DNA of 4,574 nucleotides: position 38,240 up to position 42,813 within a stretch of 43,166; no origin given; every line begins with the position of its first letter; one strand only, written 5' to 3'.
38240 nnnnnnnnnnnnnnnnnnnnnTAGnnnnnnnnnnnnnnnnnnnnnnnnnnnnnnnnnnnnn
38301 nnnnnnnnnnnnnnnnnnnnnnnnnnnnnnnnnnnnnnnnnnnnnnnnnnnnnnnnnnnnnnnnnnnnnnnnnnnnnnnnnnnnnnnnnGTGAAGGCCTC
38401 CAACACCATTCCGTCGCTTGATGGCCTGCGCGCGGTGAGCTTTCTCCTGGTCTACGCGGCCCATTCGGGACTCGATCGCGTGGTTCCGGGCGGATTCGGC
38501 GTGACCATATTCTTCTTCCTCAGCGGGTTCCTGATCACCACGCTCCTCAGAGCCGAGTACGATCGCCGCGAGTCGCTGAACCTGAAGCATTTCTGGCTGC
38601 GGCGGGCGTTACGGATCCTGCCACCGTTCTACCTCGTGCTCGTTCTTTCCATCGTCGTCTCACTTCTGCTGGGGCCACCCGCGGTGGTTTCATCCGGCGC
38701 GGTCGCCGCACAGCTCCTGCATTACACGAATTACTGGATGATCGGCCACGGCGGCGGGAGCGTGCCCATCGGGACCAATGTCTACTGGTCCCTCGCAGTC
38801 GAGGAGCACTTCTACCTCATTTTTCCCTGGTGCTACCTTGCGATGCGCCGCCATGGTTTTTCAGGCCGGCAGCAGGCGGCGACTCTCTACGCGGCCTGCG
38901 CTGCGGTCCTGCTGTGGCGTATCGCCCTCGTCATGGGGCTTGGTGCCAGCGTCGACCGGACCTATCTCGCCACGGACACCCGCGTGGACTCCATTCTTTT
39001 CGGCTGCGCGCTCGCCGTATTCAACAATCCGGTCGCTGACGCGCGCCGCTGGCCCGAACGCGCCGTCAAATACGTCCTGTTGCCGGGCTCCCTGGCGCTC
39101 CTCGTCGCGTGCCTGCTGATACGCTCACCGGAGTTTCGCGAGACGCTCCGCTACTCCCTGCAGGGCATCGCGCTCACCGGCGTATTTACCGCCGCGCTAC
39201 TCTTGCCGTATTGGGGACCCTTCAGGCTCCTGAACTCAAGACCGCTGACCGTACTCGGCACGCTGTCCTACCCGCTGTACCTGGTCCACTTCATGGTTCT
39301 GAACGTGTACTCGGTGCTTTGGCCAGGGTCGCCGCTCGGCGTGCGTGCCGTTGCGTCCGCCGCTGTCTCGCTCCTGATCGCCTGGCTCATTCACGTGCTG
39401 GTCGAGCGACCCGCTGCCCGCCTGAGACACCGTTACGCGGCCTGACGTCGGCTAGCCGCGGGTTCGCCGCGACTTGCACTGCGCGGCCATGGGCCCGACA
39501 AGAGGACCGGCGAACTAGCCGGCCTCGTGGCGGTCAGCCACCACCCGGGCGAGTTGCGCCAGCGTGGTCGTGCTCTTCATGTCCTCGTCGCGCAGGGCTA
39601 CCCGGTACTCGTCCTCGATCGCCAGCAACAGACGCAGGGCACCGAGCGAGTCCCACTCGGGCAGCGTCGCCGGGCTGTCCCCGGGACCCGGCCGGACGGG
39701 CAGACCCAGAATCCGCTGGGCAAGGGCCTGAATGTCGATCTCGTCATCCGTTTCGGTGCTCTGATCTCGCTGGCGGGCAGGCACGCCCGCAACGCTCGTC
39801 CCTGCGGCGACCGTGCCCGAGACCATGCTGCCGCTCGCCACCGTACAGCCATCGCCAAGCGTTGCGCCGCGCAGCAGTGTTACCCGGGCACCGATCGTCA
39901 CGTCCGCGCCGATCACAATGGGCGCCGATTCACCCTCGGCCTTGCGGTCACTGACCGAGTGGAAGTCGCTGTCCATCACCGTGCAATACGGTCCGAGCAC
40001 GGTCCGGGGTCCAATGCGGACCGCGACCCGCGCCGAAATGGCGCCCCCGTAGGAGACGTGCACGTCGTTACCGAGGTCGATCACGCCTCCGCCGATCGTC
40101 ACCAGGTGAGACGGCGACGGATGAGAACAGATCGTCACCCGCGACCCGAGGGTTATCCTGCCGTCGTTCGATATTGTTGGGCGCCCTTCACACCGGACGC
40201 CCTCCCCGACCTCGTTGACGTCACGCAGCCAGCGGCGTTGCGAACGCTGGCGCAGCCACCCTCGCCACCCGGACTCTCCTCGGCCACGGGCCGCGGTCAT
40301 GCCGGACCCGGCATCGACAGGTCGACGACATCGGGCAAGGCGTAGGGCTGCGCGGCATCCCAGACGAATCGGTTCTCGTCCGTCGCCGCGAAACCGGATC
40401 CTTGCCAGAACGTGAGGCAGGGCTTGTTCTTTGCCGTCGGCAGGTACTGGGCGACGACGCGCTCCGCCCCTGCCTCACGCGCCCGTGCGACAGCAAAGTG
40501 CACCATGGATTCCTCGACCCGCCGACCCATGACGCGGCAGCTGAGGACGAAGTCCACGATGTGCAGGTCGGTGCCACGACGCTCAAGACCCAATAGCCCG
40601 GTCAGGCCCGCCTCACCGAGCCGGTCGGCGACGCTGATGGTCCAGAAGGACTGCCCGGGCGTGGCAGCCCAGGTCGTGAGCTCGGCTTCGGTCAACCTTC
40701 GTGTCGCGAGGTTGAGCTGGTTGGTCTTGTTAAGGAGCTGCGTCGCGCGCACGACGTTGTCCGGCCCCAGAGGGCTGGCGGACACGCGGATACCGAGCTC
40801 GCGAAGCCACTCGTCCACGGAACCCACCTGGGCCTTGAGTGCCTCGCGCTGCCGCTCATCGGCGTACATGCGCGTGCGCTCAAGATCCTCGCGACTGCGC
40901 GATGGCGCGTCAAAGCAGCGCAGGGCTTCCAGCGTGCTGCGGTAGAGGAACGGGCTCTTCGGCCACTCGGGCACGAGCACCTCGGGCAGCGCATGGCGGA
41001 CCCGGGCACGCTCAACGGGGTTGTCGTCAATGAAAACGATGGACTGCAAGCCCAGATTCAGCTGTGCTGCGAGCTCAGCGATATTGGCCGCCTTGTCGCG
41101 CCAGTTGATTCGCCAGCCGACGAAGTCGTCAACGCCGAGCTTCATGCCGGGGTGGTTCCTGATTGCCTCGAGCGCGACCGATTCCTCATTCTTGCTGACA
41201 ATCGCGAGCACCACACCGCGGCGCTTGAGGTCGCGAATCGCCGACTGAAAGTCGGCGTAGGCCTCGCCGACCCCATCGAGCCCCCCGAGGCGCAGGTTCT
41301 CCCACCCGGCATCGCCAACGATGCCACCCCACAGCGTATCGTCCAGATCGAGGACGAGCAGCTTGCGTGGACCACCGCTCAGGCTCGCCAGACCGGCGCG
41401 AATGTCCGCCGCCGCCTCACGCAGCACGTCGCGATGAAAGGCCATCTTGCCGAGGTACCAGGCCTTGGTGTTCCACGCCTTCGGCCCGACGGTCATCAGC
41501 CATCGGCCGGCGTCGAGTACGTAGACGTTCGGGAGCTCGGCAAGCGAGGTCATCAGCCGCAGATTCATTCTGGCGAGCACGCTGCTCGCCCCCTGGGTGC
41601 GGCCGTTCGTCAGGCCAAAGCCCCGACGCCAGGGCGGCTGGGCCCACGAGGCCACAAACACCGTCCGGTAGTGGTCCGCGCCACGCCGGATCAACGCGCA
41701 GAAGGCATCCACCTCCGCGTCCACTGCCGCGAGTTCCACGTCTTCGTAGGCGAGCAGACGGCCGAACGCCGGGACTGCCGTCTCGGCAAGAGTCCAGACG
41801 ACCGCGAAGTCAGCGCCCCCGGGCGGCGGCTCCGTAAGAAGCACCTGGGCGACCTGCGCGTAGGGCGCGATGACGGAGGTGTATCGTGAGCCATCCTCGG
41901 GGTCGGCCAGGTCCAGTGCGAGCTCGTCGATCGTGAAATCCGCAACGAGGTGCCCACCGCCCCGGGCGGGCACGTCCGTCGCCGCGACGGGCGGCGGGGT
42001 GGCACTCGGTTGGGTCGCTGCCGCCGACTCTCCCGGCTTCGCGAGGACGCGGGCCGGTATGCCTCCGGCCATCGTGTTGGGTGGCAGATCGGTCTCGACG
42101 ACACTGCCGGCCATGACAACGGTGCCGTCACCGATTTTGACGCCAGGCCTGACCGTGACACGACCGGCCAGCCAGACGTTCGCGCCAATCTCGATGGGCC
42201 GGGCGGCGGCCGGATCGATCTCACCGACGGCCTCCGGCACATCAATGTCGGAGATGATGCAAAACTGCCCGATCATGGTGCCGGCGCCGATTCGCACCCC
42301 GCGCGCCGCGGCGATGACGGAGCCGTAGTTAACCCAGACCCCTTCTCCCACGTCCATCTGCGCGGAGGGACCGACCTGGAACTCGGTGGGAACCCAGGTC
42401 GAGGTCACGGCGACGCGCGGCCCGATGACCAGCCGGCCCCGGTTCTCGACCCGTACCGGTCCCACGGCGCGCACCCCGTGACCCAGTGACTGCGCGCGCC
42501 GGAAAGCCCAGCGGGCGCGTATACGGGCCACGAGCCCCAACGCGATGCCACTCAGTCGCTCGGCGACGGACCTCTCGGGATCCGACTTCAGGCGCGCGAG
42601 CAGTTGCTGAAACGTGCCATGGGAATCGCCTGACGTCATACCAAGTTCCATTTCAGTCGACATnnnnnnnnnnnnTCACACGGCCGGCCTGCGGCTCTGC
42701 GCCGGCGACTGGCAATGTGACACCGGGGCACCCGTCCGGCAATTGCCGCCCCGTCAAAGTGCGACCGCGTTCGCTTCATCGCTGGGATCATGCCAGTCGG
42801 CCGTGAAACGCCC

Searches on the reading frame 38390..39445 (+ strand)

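Call 7: search_protein_families(library=ncbifam, proteins=[window:38390-39445:+], max_evalue=0.001)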
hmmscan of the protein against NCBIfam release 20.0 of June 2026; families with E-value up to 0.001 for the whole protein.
window:38390-39445:+ (351 aa): 1 family
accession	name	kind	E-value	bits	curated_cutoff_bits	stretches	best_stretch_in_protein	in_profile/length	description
NF058601.1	ActlTfSucTMsmeg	equivalog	3.3e-10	39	1275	1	10-342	35-380/723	acetyltransferase SucT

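Call 98: search_protein_families(library=pfam, proteins=[window:38390-39445:+], max_evalue=0.001)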
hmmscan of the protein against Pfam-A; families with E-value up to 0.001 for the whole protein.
window:38390-39445:+ (351 aa): 1 family
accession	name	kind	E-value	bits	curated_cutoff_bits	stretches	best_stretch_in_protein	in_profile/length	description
PF01757.29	Acyl_transf_3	-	9.3e-26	91.1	31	1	8-335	2-325/326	Acyltransferase domain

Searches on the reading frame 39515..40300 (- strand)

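Call 7: search_protein_families(library=ncbifam, proteins=[window:39515-40300:-], max_evalue=0.001)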
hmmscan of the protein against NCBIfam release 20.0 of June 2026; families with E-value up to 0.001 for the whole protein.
window:39515-40300:- (261 aa): 26 families (the best 25 are shown)
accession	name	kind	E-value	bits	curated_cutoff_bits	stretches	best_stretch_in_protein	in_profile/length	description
NF007240.0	PRK09677.1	equivalog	3e-10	39.9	243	1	67-176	59-179/192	putative lipopolysaccharide biosynthesis O-acetyl transferase WbbJ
NF007076.0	PRK09527.1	equivalog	3.2e-10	39.8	347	1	71-186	73-190/203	galactoside O-acetyltransferase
NF058585.1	HptprglPActTf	PfamEq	8.6e-10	38.4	300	1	94-184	78-163/172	heptaprenylglyceryl phosphate O-acetyltransferase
TIGR03532.1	DapD_Ac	equivalog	3.3e-09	36.7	231.75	1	71-183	110-216/231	2,3,4,5-tetrahydropyridine-2,6-dicarboxylate N-acetyltransferase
NF007499.0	PRK10092.1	equivalog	6.7e-09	35.8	314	1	73-176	73-178/183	maltose O-acetyltransferase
NF007797.0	PRK10502.1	subfamily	6.4e-08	32.4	192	1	74-183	73-181/183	WcaF family extracellular polysaccharide biosynthesis acetyltransferase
TIGR03308.1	phn_thr-fam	hypoth_equivalog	8.9e-08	32.2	201.65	1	121-177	102-158/204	phosphonate metabolim protein, transferase hexapeptide repeat family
NF000311.1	Vat_ABCDEFH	equivalog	3.2e-07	30.1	300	1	128-184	111-167/201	Vat family streptogramin A O-acetyltransferase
NF033468.1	stregram_VatI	exception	1.2e-06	28.5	415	1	128-181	113-166/208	streptogramin A O-acetyltransferase Vat(I)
NF000490.1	chloram_CatB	equivalog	1.5e-06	27.7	350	1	121-189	104-171/210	type B chloramphenicol O-acetyltransferase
TIGR03570.1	NeuD_NnaD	subfamily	8.8e-06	25.4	160.8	1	128-176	154-202/202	NeuD/PglB/VioB family sugar acetyltransferase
NF000504.1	stregram_VatH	exception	9e-06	25.7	475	1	128-180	118-170/216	streptogramin A O-acetyltransferase Vat(H)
NF002060.0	PRK00892.1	subfamily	9.4e-06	25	207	1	129-180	265-317/345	UDP-3-O-(3-hydroxymyristoyl)glucosamine N-acyltransferase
NF000020.1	stregram_VatE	exception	9.8e-06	25.3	450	1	128-185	116-173/214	streptogramin A O-acetyltransferase Vat(E)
NF000111.1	stregram_VatD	exception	5.2e-05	23.1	400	1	128-185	114-171/209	streptogramin A O-acetyltransferase Vat(D)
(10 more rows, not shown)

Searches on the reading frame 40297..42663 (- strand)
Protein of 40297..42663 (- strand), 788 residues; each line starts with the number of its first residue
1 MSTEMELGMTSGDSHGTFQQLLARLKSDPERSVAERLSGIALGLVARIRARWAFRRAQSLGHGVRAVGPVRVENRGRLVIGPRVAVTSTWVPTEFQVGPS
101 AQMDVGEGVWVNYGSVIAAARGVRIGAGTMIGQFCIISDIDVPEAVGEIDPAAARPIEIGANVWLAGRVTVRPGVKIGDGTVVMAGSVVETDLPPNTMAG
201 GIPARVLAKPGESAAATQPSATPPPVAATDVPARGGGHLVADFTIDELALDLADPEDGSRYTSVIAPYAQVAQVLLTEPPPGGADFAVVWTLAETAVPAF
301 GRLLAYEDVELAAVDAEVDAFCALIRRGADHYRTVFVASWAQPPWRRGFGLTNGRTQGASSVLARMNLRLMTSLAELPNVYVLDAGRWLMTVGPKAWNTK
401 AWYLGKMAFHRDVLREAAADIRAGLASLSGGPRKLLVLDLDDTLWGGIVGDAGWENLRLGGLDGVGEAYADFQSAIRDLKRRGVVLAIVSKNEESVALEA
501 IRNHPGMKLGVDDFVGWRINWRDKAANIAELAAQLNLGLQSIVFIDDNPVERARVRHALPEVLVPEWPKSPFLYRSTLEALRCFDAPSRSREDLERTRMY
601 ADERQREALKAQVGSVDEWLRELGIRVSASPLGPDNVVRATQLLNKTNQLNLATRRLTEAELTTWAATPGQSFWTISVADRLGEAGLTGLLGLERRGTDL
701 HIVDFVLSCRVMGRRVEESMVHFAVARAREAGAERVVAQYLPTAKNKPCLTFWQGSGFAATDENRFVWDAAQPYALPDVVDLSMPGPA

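Call 7: search_protein_families(library=ncbifam, proteins=[window:40297-42663:-], max_evalue=0.001)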
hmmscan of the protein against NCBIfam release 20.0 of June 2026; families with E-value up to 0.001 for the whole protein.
window:40297-42663:- (788 aa): 28 families (the best 25 are shown)
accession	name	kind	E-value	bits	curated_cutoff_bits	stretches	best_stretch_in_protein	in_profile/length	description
TIGR01686.1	FkbH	subfamily_domain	1.8e-84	283.6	146.65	1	434-760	4-321/323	FkbH domain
NF007797.0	PRK10502.1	subfamily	5.6e-16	58.7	192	1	102-209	72-178/183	WcaF family extracellular polysaccharide biosynthesis acetyltransferase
NF007499.0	PRK10092.1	equivalog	1.1e-15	57.9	314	1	87-209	58-182/183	maltose O-acetyltransferase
TIGR01681.1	HAD-SF-IIIC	subfamily_domain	2.2e-15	57.6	35.75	1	434-557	1-130/132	HAD-IIIC family phosphatase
NF007076.0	PRK09527.1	equivalog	3.6e-15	55.9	347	1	88-209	61-184/203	galactoside O-acetyltransferase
TIGR04008.1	WcaF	equivalog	1.4e-13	51.1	326.3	1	100-207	69-175/180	colanic acid biosynthesis acetyltransferase WcaF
NF007240.0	PRK09677.1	equivalog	3.5e-13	49.5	243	1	100-209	63-183/192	putative lipopolysaccharide biosynthesis O-acetyl transferase WbbJ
TIGR03308.1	phn_thr-fam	hypoth_equivalog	3.6e-12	46.5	201.65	1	154-208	106-160/204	phosphonate metabolim protein, transferase hexapeptide repeat family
TIGR03532.1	DapD_Ac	equivalog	7.8e-12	45.3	231.75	1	121-209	127-213/231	2,3,4,5-tetrahydropyridine-2,6-dicarboxylate N-acetyltransferase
NF000311.1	Vat_ABCDEFH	equivalog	1.7e-11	44.1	300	1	157-209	111-163/201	Vat family streptogramin A O-acetyltransferase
NF058585.1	HptprglPActTf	PfamEq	3.8e-10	39.6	300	1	157-216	107-166/172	heptaprenylglyceryl phosphate O-acetyltransferase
TIGR03570.1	NeuD_NnaD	subfamily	5.4e-10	39.2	160.8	1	101-205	98-202/202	NeuD/PglB/VioB family sugar acetyltransferase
NF000020.1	stregram_VatE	exception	6.2e-10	39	450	1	159-208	118-167/214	streptogramin A O-acetyltransferase Vat(E)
NF033468.1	stregram_VatI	exception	6.9e-10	39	415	1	159-209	115-165/208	streptogramin A O-acetyltransferase Vat(I)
NF000504.1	stregram_VatH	exception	3.3e-09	36.9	475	1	159-209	120-170/216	streptogramin A O-acetyltransferase Vat(H)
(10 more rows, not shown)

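Call 98: search_protein_families(library=pfam, proteins=[window:40297-42663:-], max_evalue=0.001)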
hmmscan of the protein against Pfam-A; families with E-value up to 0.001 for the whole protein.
window:40297-42663:- (788 aa): 1 family
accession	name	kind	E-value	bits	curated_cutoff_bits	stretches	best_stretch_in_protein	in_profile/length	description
PF00132.30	Hexapep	-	1.5e-09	37.5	27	1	157-190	2-35/36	Bacterial transferase hexapeptide (six repeats)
